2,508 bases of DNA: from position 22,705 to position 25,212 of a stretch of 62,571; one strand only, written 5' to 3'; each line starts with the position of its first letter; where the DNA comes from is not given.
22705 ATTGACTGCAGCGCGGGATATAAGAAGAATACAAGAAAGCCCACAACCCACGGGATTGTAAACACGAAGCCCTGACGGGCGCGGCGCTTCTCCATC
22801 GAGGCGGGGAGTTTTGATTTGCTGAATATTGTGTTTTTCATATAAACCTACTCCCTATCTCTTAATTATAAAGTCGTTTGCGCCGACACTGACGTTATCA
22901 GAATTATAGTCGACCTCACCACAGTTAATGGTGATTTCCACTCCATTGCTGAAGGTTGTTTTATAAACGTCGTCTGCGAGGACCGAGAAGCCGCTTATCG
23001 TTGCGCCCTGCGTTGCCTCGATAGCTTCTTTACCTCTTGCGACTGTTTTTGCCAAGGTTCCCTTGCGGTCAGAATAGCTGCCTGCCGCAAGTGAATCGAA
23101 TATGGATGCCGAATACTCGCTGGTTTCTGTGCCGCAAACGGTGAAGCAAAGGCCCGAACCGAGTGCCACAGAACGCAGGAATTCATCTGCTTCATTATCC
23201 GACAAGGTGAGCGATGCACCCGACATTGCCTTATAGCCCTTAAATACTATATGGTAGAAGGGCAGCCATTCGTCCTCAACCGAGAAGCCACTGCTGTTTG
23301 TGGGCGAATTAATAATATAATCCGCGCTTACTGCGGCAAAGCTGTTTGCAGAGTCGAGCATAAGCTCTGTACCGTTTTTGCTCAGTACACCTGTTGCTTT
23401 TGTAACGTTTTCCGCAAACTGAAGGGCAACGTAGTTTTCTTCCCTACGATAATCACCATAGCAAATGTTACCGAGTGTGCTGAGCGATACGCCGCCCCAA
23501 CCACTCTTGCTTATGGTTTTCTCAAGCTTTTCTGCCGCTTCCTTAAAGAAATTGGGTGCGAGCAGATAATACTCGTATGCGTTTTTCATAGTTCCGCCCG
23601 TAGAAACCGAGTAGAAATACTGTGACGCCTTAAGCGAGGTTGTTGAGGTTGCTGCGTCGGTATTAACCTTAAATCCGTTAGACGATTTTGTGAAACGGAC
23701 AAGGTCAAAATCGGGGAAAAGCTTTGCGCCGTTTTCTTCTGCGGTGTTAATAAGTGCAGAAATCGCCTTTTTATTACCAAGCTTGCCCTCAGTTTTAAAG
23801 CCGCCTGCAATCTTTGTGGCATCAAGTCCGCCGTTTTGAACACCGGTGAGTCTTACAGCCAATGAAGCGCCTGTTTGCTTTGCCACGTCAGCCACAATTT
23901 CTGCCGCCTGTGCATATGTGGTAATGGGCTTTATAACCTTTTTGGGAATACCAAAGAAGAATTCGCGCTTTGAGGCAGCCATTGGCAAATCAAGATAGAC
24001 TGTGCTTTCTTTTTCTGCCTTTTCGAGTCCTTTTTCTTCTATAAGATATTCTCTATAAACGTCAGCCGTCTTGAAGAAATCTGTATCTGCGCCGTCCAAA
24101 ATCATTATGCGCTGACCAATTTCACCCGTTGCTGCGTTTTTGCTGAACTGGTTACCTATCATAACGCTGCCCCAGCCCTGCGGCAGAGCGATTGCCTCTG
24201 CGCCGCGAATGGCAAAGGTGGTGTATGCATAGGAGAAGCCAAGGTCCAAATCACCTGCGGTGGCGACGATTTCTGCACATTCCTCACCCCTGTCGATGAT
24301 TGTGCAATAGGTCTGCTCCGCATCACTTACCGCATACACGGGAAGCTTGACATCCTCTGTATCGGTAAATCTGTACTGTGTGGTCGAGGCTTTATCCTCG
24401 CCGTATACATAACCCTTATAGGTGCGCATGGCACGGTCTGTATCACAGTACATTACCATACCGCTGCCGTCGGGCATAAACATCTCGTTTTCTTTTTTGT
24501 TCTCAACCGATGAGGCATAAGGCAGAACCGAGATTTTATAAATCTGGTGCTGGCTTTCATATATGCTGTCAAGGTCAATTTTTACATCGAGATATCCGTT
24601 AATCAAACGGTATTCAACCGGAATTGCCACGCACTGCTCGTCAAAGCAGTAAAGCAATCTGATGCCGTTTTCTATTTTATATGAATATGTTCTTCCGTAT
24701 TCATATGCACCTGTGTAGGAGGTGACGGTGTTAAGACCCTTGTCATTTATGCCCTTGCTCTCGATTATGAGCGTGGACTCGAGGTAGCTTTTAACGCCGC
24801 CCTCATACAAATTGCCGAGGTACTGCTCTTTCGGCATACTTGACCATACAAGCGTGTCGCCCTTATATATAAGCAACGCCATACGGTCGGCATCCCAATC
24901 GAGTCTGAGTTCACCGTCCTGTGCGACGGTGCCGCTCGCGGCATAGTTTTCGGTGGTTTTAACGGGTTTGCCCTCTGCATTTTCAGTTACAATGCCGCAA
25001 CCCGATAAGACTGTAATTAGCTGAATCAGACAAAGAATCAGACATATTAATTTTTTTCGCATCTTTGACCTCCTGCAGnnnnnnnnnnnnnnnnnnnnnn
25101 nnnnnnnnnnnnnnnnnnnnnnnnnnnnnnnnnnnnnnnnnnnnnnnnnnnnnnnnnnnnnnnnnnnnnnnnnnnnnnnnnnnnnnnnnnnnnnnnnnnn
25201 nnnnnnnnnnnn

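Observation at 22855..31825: Five-gene cassette: oversized SBP + two permeases + NHL-TPR-Yip1 membrane protein + 735-aa lipoprotein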

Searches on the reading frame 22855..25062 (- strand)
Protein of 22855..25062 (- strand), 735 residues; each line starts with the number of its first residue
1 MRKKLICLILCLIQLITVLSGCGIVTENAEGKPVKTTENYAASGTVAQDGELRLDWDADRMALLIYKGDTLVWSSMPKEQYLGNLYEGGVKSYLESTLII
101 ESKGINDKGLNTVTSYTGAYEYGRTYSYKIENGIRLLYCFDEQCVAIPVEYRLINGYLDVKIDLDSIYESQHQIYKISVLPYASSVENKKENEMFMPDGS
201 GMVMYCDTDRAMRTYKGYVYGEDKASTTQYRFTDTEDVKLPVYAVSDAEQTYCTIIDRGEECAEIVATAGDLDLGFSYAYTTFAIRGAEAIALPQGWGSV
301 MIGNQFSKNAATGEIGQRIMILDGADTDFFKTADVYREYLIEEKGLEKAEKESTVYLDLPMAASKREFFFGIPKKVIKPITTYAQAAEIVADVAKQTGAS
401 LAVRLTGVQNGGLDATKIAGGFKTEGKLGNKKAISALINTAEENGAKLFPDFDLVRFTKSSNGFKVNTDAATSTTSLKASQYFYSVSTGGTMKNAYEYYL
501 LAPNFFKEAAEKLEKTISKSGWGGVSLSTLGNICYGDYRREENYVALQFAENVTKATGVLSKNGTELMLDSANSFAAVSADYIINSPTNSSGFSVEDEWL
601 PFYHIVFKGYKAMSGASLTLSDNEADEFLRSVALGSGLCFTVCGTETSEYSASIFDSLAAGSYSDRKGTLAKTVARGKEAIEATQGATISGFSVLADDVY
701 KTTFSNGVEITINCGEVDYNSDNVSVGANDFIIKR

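Call 4: search_protein_families(library=pfam, proteins=[window:22855-25062:-], max_evalue=0.01)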
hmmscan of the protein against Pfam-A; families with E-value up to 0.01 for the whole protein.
window:22855-25062:- (735 aa): 1 family
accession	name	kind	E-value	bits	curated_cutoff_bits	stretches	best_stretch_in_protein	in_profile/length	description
PF18952.6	DUF5696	-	5.3e-126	422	25.6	1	130-731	7-612/612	Family of unknown function (DUF5696)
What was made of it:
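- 22855..25062 (-): DUF5696 lipoprotein (735 aa). It is a GH129-like three-domain glycosidase fold: N-terminal beta-sandwich, (beta/alpha)8 barrel, C-terminal beta-sandwich. Near-invariant residues are D223, D537, N573 and the motifs PDGSG and PFY. Pfam DUF5696, E 5e-126 (call 4).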

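Call 9: search_solved_structures(query=window:22855-25062:-, max_evalue=1)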
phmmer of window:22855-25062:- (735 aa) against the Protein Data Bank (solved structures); distinct sequences matched with E-value up to 1: 1.
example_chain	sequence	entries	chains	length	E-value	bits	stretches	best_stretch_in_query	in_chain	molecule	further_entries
2dt4_A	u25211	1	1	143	0.48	11.8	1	117-183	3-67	Hypothetical protein PH0802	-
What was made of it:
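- Tried and rejected: Single-sequence search of DUF5696 against PDB sequences found nothing (call 9).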

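Call 11: search_protein_families(library=ncbifam, proteins=[window:22855-25062:-], max_evalue=0.01)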
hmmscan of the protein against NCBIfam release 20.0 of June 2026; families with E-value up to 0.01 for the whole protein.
window:22855-25062:- (735 aa): 0 families

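Call 12: find_homologous_proteins(query=window:22855-25062:-, max_evalue=0.00001)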
Query window:22855-25062:- (735 aa): 64 proteins with E <= 0.00001 among 8000 candidates.
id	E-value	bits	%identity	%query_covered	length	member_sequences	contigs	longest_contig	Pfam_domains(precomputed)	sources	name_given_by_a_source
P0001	0.0e+0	1635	100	100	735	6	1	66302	PF18952.7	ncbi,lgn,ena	-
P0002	0.0e+0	1315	78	97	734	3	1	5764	PF18952.7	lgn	-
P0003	0.0e+0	1311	79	100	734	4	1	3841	PF18952.7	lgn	-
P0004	0.0e+0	1299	78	100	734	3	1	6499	PF18952.7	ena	-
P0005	0.0e+0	1058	64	100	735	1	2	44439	PF18952.7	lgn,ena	-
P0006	0.0e+0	1056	64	100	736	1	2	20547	PF18952.7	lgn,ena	-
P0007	1.5e-294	997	61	100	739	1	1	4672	PF18952.7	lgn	-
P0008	7.5e-293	991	60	100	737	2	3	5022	PF18952.7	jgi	-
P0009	1.3e-225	769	47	100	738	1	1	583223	PF18952.7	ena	-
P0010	2.4e-220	752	48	98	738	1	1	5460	PF18952.7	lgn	-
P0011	2.5e-219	748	47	99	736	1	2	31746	PF18952.7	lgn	-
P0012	1.2e-216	739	48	100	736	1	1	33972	PF18952.7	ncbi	-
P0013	3.2e-215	735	47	100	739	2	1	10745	PF18952.7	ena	-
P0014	6.3e-212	724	46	98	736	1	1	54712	PF18952.7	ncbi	-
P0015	7.9e-210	717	46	100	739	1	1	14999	PF18952.7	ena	-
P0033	7.1e-65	238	26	90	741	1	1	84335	PF18952.7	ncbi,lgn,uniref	ncbi:DUF5696 domain-containing protein [Paenibacillus sp. IITD108]|uniref:DUF5696 domain-containing 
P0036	6.6e-48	182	26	79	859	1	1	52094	PF18952.7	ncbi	-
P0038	1.3e-44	171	24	81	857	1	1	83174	PF18952.7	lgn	-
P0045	1.2e-33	135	25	94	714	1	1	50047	PF18952.7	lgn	-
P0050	5.1e-25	106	24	72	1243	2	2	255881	PF18952.7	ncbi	-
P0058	1.2e-20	92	22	69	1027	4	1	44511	PF18952.7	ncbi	-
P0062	2.0e-10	58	23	72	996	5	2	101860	PF18952.7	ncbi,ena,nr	ncbi:MAG: hypothetical protein J6A96_02320 [Clostridia bacterium]|nr:hypothetical protein [Clostridi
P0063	1.1e-6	45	21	70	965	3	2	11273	PF18952.7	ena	-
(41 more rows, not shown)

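Call 17: find_related_loci(query=A2, collection=genome_contigs, flank=10000)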
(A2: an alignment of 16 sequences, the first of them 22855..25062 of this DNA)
Query A2 (735 aa) in genome_contigs; peptide patterns used: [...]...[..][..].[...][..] (x = any residue, [..] = any of these).
595 stretches matched a pattern; 506 encode a relative of the query (tblastn E <= 1e-3); the best 80 are kept; 80 distinct loci.
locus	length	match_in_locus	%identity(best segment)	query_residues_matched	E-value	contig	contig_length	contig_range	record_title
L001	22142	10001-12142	78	21-735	0e+0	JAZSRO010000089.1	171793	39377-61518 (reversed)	MAG: Acutalibacteraceae bacterium isolate T1900044537_TS20190003.MAGScoT_cleanbin_000007 SGB_28_k141_596127, whole genom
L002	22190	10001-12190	45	3-731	0e+0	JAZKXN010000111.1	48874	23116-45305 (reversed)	MAG: Acutalibacteraceae bacterium isolate T1900045118_TC20190112.MAGScoT_cleanbin_000022 SGB_4820_k141_3473795, whole ge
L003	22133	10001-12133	32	3-715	1e-109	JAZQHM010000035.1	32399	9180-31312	MAG: Faecousia sp. isolate T1900044627_TS20190093.MAGScoT_cleanbin_000065 SGB_962_k141_91802, whole genome shotgun seque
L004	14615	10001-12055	32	43-731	4e-104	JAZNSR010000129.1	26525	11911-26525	MAG: Faecousia sp. isolate T1900044807_TS20190273.MAGScoT_cleanbin_000067 SGB_2765_k141_2428599, whole genome shotgun se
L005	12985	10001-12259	31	1-731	2e-103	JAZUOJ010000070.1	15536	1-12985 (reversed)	MAG: Acutalibacteraceae bacterium isolate T1900044873_TS20190339.MAGScoT_cleanbin_000041 SGB_3180_k141_1744786, whole ge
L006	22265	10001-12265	30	1-732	1e-100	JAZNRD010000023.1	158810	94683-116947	MAG: Acutalibacteraceae bacterium isolate T1900044819_TS20190285.MAGScoT_cleanbin_000005 SGB_2835_k141_584110, whole gen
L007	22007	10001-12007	32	43-715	4e-99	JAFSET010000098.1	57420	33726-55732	MAG: Oscillospiraceae bacterium isolate RGIG3076 Goat_Rectum-5__c635636, whole genome shotgun sequence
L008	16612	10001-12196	29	1-726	5e-97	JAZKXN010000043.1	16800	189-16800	MAG: Acutalibacteraceae bacterium isolate T1900045118_TC20190112.MAGScoT_cleanbin_000022 SGB_4820_k141_2177631, whole ge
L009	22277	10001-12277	31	1-732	3e-95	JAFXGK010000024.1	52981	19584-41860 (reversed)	MAG: Clostridia bacterium isolate RGIG6392 Sheep_Rectum-5__c905, whole genome shotgun sequence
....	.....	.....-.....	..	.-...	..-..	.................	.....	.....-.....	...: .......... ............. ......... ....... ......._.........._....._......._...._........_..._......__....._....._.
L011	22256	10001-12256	29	4-732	2e-92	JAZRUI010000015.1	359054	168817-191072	MAG: Acutalibacteraceae bacterium isolate T1900045337_YK20190026.MAGScoT_cleanbin_000007 SGB_6619_k141_1754150, whole ge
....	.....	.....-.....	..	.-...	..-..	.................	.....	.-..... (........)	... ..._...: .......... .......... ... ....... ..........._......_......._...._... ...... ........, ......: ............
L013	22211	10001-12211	30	3-733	2e-90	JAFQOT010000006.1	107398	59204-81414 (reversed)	MAG: Clostridia bacterium isolate RGIG2013 Goat_Colon-1__c434578, whole genome shotgun sequence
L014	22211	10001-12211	30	3-733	1e-96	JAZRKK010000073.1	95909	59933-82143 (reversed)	MAG: Acutalibacteraceae bacterium isolate T1900045446_YK20190137.MAGScoT_cleanbin_000021 SGB_7162_k141_2483157, whole ge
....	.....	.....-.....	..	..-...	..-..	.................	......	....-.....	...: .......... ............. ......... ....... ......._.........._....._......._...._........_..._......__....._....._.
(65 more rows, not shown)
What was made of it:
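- Several genomes carry two or more divergent paralogous modules; 8 of 72 assemblies do so within the top 80 loci alone (call 17).
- Tried and rejected: I repeated it with a closer set (call 17).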

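Call 27: predict_structure(alignment_id=A1)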
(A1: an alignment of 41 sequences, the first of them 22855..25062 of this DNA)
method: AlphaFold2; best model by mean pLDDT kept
length: 735 residues; sequences in the alignment: 41
mean_pLDDT: 88.7   pTM: 0.88
mean pLDDT of the five models: 88.7, 87.8, 86.7, 86.2, 86.1
residues with pLDDT >= 90: 516; 70-90: 156; 50-70: 40; < 50: 23
segments of 3 or more residues with pLDDT < 50: 20-32, 230-232, 485-487
pLDDT, mean of each block of 10 residues (from residue 1): 75 69 39 58 93 95 95 96 91 95 87 94 93 96 94 96 94 95 95 95 92 93 73 73 96 97 96 95 90 59 80 95 93 97 91 92 84 85 96 93 95 89 92 95 95 93 93 85 55 66 96 94 92 90 88 96 94 94 93 87 96 92 91 95 80 71 90 95 94 92 96 94 91 94
secondary structure, 60 per line:
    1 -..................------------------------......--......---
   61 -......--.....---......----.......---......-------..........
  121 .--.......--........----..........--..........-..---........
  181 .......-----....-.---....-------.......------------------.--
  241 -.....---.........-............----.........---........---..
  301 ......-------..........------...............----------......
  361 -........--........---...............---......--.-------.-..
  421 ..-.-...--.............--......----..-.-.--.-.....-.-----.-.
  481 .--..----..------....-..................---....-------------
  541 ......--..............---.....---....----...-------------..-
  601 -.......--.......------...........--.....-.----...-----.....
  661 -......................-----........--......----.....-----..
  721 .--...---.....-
elements in order (helices of 4 or more, strands of 3 or more residues): H2-19 E44-49 E52-57 E62-67 E70-74 H78-83 H88-94 E98-103 E111-114 H115-121 E124-130 E133-140 E145-154 E157-163 E173-187 E193-196 E202-205 E213-219 E242-246 E250-258 E263-271 E276-284 E288-295 E299-306 E314-323 H330-344 E355-360 E362-369 E372-379 H383-397 E401-406 H419-422 H431-443 E446-451 H466-469 E498-501 H503-520 E524-527 H541-546 H549-562 E566-570 H574-577 E582-584 H602-607 E611-617 H624-634 E637-641 H656-660 H663-683 E689-696 E699-704 E709-713 E719-721 E724-726 E730-734
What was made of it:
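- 22855..25062 (-): AF2 pLDDT 88.7, pTM 0.88 (call 27).
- On GH129 (CAZy) / GH129-like DagB clade: AF2 model with pLDDT 88.7 (call 27).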

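Call 29: fold_search(model_id=the predicted structure, library=pdb)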
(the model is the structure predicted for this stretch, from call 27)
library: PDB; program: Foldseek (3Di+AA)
matches with E <= 10: 1589; with E <= 0.001: 523
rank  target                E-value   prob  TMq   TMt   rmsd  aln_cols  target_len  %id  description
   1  5opq_A                4.1e-29  1.00  0.59  0.64   7.4       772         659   14  A 3,6-anhydro-D-galactosidase produced by Zobellia galactanivorans. This is an exo-lytic enzyme that hydrolyzes termin (released 2017-11-29)
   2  5opq_D                5.3e-28  1.00  0.59  0.65   7.4       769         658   13  A 3,6-anhydro-D-galactosidase produced by Zobellia galactanivorans. This is an exo-lytic enzyme that hydrolyzes termin (released 2017-11-29)
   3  8rzk_A                4.4e-27  1.00  0.60  0.67   7.2       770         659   12  The Michaelis complex of ZgGH129 D486N from Zobellia galactanivorans with neo-b/k-oligo-carrageenan tetrasaccharide (b (released 2024-07-31)
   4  5wzn_A                5.0e-24  1.00  0.61  0.71   6.8       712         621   12  Alpha-N-acetylgalactosaminidase NagBb from Bifidobacterium bifidum - GalNAc complex (released 2017-06-07)
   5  5wzr_A                5.3e-24  1.00  0.61  0.70   6.9       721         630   12  Alpha-N-acetylgalactosaminidase NagBb from Bifidobacterium bifidum - Gal-NHAc-DNJ complex (released 2017-06-07)
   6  5wzp_A                5.8e-24  1.00  0.59  0.70   7.7       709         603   12  Alpha-N-acetylgalactosaminidase NagBb from Bifidobacterium bifidum - ligand free (released 2017-06-07)
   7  5wzn_B                1.4e-23  1.00  0.61  0.71   7.1       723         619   12  Alpha-N-acetylgalactosaminidase NagBb from Bifidobacterium bifidum - GalNAc complex (released 2017-06-07)
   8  5wzp_B                2.0e-23  1.00  0.59  0.70   7.0       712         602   12  Alpha-N-acetylgalactosaminidase NagBb from Bifidobacterium bifidum - ligand free (released 2017-06-07)
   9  5wzq_A                2.8e-23  1.00  0.60  0.71   7.1       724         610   12  Alpha-N-acetylgalactosaminidase NagBb from Bifidobacterium bifidum - quadruple mutant (released 2017-06-07)
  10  5wzr_B                4.5e-23  1.00  0.61  0.70   7.2       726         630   12  Alpha-N-acetylgalactosaminidase NagBb from Bifidobacterium bifidum - Gal-NHAc-DNJ complex (released 2017-06-07)
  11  5wzq_B                1.7e-22  1.00  0.60  0.70   7.4       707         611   12  Alpha-N-acetylgalactosaminidase NagBb from Bifidobacterium bifidum - quadruple mutant (released 2017-06-07)
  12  6qev_B                2.7e-18  1.00  0.47  0.29   9.0       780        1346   11  EngBF DARPin Fusion 4b B6 (released 2019-11-06)
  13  6qep                  7.2e-18  1.00  0.46  0.29   9.2       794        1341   10  EngBF DARPin Fusion 4b H14 (released 2019-11-06)
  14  5a59_A                9.4e-18  1.00  0.45  0.32  10.7       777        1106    9  The structure of GH101 E796Q mutant from Streptococcus pneumoniae TIGR4 in complex with T-antigen (released 2015-09-02)
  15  5a55                  1.0e-17  1.00  0.46  0.34  10.1       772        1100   10  The native structure of GH101 from Streptococcus pneumoniae TIGR4 (released 2015-09-02)
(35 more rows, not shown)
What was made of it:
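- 22855..25062 (-): Foldseek hits to 5opq (4e-29), 5wzn (5e-24), then GH101, GH36 and GH31 (call 29).
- On GH129 (CAZy) / GH129-like DagB clade: Foldseek TM 0.59-0.71 over about 710-770 columns to 5opq and 5wzn (call 29).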
